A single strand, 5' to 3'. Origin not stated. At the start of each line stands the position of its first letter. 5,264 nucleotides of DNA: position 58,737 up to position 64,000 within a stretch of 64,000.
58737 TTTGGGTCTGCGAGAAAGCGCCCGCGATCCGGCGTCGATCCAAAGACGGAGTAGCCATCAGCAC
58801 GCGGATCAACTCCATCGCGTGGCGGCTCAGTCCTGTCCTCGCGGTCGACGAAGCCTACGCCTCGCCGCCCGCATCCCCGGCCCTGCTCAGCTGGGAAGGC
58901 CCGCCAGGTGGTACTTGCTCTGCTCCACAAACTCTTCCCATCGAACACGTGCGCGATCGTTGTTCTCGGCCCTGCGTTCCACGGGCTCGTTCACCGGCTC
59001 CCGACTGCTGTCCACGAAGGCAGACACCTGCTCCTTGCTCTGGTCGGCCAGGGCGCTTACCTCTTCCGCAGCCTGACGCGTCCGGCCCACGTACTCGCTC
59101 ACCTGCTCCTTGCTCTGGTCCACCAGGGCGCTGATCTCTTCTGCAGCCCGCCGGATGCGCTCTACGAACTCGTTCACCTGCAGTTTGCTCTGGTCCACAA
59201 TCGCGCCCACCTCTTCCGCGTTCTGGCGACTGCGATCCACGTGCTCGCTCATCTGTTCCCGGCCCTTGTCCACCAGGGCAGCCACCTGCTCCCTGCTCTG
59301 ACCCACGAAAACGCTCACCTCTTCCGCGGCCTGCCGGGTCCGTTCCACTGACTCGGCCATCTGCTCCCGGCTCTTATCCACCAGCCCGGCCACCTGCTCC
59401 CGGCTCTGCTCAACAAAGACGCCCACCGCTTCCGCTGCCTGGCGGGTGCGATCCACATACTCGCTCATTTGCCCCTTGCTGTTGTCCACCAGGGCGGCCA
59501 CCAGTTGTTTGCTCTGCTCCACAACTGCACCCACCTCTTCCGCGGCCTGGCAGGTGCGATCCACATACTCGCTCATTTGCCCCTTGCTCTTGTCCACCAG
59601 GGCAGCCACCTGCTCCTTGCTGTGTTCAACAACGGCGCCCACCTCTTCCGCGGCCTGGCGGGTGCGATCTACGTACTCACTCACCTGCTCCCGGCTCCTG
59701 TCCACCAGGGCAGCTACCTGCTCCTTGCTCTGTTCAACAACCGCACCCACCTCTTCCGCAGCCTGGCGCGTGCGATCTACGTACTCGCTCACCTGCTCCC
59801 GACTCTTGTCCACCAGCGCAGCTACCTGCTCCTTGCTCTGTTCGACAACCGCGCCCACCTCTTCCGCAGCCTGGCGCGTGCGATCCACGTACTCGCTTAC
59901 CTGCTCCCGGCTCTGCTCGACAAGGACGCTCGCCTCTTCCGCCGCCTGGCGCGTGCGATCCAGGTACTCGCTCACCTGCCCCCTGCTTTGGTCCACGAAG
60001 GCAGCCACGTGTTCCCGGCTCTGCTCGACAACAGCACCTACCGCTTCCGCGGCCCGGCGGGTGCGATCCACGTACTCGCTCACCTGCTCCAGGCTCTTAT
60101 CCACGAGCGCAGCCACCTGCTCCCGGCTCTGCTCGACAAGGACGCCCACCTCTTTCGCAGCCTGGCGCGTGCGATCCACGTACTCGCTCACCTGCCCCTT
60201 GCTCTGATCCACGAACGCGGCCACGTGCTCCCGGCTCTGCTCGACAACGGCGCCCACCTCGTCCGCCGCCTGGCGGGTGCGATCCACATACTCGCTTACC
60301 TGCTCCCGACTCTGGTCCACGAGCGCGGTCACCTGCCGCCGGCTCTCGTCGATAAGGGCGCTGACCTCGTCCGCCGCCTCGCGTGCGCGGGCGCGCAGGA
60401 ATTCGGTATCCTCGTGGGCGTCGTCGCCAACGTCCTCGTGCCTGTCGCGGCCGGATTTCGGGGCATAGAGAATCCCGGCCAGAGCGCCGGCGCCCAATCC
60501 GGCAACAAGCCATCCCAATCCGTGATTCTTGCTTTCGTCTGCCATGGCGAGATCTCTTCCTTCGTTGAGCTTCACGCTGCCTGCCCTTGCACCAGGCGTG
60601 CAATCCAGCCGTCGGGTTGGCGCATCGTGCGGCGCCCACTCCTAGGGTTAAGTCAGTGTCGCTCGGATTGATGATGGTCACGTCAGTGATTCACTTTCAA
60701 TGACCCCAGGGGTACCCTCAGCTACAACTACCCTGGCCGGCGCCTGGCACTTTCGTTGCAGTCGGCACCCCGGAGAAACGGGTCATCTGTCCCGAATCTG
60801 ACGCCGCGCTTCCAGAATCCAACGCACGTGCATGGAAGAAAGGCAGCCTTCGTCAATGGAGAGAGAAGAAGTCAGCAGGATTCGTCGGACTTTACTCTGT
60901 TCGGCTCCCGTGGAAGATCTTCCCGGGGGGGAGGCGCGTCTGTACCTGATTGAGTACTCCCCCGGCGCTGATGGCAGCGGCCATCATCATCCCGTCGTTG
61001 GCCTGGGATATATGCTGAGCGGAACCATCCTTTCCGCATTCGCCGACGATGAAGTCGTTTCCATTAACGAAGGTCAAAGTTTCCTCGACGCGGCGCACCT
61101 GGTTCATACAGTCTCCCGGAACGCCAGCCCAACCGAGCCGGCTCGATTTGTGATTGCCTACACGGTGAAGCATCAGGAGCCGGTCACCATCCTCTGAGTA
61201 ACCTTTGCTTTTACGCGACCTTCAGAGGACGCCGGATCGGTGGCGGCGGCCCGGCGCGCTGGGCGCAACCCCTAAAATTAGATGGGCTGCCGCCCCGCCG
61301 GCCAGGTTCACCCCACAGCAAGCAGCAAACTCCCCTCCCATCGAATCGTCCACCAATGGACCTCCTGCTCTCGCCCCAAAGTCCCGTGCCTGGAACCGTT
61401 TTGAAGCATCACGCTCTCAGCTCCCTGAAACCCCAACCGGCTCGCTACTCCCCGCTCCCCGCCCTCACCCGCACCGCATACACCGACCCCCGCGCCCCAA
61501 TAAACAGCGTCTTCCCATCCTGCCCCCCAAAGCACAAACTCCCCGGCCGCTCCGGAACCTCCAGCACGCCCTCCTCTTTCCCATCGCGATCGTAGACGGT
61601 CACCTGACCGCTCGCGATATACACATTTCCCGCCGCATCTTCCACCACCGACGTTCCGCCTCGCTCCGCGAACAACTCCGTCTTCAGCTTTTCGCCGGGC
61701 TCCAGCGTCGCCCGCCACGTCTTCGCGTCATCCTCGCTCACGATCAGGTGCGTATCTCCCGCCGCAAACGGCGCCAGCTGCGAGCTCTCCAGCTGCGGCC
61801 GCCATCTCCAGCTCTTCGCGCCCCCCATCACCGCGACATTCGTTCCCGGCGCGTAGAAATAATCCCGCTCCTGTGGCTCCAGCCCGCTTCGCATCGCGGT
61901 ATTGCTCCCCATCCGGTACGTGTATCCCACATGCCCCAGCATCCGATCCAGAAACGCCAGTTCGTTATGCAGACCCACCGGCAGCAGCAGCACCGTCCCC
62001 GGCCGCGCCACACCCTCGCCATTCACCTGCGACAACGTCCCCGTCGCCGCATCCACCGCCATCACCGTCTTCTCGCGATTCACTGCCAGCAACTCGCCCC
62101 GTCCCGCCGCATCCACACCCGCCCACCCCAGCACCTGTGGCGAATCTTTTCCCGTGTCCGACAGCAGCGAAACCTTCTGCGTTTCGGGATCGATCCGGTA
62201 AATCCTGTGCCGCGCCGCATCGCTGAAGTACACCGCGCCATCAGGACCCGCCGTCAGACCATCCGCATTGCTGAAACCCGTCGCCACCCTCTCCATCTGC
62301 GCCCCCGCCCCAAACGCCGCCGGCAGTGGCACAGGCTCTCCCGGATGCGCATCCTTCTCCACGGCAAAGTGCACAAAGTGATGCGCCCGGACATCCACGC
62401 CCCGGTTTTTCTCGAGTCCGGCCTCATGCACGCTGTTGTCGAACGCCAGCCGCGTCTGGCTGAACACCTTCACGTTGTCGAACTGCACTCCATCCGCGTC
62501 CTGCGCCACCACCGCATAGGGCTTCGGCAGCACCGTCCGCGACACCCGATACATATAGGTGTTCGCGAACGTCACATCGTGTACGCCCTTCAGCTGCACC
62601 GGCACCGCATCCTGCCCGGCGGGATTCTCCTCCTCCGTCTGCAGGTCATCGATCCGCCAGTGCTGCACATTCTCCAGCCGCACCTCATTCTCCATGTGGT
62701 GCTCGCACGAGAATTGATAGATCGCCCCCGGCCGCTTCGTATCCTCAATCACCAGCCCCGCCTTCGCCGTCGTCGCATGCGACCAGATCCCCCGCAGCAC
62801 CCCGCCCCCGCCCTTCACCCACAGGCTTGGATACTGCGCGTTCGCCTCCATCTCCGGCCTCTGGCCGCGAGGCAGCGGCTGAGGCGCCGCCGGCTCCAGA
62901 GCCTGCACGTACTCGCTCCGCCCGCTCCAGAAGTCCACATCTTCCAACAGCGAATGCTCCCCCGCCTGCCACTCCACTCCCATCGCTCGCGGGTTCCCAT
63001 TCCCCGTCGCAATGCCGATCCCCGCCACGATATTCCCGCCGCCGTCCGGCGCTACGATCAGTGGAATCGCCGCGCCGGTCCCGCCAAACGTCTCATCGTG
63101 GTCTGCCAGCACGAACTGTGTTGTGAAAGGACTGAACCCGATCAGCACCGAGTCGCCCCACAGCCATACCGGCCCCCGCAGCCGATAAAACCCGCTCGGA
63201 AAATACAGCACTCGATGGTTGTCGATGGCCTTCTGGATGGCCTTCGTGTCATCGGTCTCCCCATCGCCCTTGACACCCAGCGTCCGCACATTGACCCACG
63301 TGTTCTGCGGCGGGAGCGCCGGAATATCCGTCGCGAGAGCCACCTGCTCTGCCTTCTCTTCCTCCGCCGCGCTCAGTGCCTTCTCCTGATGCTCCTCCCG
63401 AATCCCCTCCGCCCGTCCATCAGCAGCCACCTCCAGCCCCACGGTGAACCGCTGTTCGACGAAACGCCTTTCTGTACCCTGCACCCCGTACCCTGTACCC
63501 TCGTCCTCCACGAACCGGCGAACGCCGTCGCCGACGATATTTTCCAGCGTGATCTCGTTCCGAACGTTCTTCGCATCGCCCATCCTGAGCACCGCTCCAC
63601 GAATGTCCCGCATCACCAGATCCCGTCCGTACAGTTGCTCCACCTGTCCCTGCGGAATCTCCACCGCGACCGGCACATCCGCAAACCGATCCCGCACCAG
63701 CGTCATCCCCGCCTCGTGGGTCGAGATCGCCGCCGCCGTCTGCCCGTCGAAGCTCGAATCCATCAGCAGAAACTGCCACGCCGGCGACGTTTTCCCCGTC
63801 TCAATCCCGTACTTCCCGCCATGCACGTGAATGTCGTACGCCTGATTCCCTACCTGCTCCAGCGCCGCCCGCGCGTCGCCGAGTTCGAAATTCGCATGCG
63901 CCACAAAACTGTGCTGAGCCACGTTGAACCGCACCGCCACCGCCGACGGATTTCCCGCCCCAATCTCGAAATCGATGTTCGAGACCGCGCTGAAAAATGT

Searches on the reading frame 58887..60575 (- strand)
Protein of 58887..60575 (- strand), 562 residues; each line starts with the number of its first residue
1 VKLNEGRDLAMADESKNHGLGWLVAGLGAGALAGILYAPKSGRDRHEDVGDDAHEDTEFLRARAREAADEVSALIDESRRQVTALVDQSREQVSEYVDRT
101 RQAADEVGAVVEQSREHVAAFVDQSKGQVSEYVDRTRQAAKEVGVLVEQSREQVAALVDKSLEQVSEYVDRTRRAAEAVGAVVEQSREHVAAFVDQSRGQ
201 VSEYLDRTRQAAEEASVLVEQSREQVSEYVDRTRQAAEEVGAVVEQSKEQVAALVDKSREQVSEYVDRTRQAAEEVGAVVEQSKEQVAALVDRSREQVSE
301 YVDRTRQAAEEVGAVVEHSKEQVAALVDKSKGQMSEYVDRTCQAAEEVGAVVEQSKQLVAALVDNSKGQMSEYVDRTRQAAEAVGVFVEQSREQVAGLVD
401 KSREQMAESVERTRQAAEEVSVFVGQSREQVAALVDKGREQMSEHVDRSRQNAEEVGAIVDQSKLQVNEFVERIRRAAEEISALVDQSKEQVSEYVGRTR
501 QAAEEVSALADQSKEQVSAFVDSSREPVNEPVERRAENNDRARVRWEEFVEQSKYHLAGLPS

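Call 63: search_protein_families(library=pfam, proteins=[window:58887-60575:-], max_evalue=0.00001)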
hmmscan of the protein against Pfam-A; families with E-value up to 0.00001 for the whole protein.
window:58887-60575:- (562 aa): 6 families
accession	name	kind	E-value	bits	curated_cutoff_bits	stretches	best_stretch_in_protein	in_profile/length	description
PF23079.1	HTH_NOL4_2nd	-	1.2e-24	87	26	0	242-271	23-52/95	Nucleolar protein 4, helical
PF01442.23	Apolipoprotein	-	2.5e-17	63.6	90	0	54-167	65-183/190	Apolipoprotein A1/A4/E domain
PF12732.12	YtxH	-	1.6e-11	44.9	37.5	1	20-97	1-67/71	YtxH-like protein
PF00015.26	MCPsignal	-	3.4e-09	37.2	34.6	0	411-494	82-167/172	Methyl-accepting chemotaxis protein (MCP) signalling domain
PF08501.16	Shikimate_dh_N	-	9.6e-07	29.4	27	0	224-243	61-80/83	Shikimate dehydrogenase substrate binding domain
PF19669.4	DUF6172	-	8.2e-06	26.3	27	0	246-274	9-37/95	Family of unknown function (DUF6172)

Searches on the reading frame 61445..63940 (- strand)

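Call 63: search_protein_families(library=pfam, proteins=[window:61445-63940:-], max_evalue=0.00001)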
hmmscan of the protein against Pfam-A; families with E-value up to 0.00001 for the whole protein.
window:61445-63940:- (831 aa): 2 families
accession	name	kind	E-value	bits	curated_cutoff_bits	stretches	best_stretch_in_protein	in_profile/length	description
PF12708.12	Pect-lyase_RHGA_epim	-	1.6e-13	51.4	27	1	215-269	1-61/213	Rhamnogalacturonase A/epimerase, pectate lyase-like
PF08450.18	SGL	-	4.6e-11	43.2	26.3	1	768-814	192-242/246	SMP-30/Gluconolactonase/LRE-like region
